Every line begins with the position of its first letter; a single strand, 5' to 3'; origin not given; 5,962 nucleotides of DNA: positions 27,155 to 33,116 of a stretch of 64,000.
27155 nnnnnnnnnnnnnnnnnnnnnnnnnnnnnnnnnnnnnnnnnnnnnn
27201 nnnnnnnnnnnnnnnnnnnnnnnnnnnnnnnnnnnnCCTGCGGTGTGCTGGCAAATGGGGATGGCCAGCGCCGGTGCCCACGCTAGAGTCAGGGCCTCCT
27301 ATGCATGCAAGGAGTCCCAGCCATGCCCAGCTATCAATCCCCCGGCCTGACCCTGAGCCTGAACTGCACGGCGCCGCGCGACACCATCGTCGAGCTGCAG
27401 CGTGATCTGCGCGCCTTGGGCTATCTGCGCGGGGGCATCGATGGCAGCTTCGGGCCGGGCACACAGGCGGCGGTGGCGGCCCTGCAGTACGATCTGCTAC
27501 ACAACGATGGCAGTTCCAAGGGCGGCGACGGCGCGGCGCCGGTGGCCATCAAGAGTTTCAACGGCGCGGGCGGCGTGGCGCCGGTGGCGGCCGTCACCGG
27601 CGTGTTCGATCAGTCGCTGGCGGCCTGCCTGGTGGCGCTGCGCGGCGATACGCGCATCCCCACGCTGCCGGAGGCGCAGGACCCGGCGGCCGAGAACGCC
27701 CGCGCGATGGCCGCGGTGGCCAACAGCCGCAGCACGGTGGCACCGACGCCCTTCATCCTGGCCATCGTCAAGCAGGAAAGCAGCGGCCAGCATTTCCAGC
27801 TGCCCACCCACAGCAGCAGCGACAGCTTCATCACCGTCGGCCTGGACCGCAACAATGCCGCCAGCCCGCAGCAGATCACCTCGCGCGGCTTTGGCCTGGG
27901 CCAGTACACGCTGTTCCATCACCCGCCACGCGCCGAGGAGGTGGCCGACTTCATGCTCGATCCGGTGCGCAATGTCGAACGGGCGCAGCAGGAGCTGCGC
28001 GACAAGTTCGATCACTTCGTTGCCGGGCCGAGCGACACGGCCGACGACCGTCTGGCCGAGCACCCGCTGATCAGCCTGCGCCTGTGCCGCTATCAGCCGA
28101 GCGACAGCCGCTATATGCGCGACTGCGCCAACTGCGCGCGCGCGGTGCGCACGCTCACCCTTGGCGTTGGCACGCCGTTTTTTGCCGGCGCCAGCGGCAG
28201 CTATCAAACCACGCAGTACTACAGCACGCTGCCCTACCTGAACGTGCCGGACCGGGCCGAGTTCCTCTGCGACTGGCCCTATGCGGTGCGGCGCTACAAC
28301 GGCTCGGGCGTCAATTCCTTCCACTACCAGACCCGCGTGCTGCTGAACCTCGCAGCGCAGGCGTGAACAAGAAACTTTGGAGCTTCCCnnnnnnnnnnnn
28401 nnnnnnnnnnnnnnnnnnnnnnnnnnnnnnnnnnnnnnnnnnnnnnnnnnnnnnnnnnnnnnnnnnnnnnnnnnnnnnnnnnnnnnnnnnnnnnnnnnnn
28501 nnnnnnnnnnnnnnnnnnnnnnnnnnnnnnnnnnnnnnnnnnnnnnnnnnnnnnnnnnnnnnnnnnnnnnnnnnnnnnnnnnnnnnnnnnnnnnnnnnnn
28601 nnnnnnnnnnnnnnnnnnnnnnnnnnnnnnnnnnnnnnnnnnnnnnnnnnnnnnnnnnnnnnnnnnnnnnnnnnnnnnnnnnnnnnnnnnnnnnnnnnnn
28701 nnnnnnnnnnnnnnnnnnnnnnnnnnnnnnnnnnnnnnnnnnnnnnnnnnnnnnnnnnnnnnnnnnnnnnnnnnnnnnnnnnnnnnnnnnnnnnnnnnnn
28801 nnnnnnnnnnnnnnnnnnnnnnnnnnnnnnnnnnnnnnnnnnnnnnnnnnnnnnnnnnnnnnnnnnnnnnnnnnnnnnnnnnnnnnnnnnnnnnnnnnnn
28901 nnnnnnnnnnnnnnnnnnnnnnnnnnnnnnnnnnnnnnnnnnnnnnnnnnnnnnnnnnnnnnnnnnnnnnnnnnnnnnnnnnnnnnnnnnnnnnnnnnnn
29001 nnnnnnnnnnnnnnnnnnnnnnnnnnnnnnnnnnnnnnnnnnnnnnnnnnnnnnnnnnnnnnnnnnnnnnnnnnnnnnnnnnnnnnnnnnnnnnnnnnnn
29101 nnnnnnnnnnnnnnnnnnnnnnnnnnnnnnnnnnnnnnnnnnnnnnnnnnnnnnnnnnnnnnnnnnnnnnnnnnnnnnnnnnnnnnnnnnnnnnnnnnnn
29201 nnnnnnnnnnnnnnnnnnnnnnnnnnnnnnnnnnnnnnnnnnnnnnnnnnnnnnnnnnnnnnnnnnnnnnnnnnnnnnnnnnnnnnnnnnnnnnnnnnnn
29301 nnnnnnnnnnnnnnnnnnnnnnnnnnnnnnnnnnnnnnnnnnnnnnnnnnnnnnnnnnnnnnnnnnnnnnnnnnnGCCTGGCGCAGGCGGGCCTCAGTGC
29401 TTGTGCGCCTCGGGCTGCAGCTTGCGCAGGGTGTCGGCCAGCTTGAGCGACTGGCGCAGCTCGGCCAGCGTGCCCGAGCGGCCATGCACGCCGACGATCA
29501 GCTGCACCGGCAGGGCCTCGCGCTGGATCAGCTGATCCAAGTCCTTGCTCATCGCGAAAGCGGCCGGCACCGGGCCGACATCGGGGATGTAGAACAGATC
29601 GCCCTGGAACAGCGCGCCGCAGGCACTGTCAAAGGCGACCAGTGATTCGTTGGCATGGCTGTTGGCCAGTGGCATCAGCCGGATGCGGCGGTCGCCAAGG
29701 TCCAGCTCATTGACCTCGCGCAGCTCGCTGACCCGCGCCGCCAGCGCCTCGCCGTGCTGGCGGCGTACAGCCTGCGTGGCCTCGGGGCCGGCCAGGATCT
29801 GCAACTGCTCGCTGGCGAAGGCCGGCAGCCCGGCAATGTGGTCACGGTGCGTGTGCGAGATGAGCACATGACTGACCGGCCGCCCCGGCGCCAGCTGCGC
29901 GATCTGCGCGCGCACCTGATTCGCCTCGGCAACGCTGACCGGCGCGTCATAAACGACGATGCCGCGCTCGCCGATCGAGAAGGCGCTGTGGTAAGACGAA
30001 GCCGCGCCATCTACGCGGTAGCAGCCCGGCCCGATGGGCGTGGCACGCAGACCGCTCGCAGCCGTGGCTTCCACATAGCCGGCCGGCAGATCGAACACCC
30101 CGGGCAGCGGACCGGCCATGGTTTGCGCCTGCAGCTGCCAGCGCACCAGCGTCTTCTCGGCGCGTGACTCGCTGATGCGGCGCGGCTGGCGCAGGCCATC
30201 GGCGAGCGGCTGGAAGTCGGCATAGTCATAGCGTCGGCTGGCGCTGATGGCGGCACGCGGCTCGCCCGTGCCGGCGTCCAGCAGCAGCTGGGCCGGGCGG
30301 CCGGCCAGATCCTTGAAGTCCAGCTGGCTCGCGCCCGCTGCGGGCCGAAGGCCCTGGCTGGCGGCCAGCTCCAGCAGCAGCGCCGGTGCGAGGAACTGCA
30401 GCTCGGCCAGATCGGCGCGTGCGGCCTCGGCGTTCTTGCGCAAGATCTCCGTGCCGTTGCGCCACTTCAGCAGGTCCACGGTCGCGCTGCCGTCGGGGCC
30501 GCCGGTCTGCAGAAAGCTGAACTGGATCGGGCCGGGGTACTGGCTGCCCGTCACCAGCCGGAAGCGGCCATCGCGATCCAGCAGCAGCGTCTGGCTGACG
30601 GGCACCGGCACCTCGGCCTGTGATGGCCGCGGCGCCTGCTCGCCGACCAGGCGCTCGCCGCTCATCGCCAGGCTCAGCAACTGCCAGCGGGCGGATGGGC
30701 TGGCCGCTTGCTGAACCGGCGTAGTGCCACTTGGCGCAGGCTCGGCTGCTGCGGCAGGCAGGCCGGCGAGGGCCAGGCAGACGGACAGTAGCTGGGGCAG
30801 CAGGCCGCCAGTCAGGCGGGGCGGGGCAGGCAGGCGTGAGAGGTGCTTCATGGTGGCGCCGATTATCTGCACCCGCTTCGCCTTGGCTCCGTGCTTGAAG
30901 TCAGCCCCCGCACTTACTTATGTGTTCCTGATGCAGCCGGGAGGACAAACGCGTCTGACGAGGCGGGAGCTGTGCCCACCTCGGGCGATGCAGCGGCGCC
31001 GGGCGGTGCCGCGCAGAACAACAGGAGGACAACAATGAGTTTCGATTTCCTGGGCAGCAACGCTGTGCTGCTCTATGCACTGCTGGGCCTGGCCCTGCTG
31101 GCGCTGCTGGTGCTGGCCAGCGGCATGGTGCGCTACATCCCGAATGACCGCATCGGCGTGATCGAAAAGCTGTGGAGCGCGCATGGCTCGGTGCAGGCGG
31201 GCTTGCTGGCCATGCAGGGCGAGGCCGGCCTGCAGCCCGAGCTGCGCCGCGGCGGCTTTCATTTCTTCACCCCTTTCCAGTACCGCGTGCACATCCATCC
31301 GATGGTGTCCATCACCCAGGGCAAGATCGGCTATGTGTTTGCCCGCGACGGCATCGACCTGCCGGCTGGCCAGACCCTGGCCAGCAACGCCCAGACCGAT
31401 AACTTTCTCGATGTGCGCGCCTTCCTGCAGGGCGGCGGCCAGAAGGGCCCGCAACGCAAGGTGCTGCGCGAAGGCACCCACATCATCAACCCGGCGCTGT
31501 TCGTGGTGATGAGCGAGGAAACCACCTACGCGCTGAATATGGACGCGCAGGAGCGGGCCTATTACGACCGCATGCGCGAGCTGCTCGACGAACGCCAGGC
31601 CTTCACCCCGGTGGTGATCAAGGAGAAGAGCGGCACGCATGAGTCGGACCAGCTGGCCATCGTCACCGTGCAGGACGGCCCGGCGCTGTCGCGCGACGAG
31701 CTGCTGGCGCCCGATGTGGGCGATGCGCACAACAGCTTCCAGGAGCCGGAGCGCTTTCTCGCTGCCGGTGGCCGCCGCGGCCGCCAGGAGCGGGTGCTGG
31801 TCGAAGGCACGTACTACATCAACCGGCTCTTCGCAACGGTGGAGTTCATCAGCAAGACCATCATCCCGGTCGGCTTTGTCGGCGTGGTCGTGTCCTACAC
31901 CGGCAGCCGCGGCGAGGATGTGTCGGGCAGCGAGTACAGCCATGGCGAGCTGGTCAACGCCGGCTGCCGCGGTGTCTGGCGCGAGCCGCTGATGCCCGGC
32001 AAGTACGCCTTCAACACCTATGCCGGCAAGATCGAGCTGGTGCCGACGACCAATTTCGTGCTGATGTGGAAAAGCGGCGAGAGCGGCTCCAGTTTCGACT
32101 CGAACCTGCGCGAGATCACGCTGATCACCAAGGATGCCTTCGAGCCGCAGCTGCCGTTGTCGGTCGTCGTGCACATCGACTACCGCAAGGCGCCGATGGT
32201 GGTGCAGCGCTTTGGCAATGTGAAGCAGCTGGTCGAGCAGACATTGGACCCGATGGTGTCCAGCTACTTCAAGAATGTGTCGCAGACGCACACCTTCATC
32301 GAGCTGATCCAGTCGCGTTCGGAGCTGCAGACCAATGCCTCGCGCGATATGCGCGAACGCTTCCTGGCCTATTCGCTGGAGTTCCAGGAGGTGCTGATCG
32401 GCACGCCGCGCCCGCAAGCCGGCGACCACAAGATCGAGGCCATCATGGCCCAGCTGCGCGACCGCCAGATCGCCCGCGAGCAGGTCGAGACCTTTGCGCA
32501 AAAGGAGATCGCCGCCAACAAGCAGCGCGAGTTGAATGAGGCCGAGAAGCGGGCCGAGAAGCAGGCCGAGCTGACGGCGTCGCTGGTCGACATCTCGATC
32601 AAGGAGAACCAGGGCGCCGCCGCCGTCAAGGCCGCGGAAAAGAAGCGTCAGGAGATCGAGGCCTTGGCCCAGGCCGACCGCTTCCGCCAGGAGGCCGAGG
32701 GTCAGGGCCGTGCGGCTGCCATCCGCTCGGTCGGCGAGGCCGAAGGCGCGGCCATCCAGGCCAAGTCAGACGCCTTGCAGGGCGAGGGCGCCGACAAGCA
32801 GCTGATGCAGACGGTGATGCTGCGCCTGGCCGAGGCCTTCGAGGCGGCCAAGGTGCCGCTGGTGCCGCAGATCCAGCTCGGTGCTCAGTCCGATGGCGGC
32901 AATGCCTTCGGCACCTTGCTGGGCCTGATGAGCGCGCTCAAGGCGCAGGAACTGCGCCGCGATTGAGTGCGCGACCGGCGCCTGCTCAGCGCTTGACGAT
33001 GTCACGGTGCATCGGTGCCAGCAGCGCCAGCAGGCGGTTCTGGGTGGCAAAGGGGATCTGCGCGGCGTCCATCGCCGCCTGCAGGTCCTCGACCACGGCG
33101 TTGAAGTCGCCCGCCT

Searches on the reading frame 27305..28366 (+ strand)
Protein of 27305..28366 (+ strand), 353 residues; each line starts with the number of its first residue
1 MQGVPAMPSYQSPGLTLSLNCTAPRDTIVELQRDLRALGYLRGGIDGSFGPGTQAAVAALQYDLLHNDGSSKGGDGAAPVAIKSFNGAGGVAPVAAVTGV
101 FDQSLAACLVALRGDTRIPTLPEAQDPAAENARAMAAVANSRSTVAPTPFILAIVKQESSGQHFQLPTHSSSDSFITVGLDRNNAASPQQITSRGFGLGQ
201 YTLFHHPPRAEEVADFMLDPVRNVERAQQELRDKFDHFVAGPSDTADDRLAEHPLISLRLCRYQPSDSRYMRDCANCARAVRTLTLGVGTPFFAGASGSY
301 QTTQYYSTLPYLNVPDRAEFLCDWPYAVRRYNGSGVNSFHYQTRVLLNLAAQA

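Call 8: search_protein_families(library=pfam, proteins=[window:27305-28366:+], max_evalue=0.01)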
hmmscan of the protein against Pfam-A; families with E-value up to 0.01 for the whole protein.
window:27305-28366:+ (353 aa): 1 family
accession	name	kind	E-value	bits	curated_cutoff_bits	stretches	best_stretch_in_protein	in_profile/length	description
PF01471.23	PG_binding_1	-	1.7e-09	38.1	23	1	26-62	3-39/57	Putative peptidoglycan binding domain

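Call 10: search_protein_families(library=ncbifam, proteins=[window:27305-28366:+], max_evalue=0.01)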
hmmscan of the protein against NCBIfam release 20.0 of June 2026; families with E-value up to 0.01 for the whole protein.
window:27305-28366:+ (353 aa): 3 families
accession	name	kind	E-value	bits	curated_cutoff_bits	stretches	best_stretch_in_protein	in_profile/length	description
TIGR02869.1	spore_SleB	equivalog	2.2e-05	24.4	236.5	1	25-63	13-51/201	spore cortex-lytic enzyme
NF004786.0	PRK06132.1-3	equivalog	0.0019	17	329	1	18-61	213-256/418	hypothetical protein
TIGR03979.1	His_Ser_Rich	equivalog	0.0026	17.8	121.65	1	20-63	126-169/190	His-Xaa-Ser repeat protein HxsA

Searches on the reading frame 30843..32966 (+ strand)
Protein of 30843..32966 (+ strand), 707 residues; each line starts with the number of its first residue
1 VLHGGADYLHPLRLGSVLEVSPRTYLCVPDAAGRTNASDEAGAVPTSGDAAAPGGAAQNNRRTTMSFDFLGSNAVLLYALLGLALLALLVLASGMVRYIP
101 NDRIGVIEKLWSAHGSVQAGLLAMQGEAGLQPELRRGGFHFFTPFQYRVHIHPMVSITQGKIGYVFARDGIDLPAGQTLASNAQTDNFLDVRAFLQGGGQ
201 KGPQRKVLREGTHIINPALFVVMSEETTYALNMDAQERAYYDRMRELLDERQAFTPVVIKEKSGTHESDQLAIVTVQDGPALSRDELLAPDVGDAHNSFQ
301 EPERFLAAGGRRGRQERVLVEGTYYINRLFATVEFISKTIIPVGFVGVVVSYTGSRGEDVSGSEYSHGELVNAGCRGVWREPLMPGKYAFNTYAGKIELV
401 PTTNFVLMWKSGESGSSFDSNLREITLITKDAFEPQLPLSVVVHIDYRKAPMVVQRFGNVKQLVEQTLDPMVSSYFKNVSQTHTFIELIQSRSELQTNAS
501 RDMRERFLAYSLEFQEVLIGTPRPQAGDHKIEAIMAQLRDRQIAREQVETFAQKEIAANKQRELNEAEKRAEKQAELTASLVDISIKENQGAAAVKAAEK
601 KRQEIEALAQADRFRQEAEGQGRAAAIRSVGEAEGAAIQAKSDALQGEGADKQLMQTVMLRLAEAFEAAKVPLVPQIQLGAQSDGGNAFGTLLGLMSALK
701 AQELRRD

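Call 48: search_protein_families(library=pfam, proteins=[window:30843-32966:+], max_evalue=0.001)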
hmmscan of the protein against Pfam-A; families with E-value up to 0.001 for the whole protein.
window:30843-32966:+ (707 aa): 1 family
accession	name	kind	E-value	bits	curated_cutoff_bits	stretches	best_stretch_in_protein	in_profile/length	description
PF01145.31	Band_7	-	3.6e-17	63.4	23.6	1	340-553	2-166/176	SPFH domain / Band 7 family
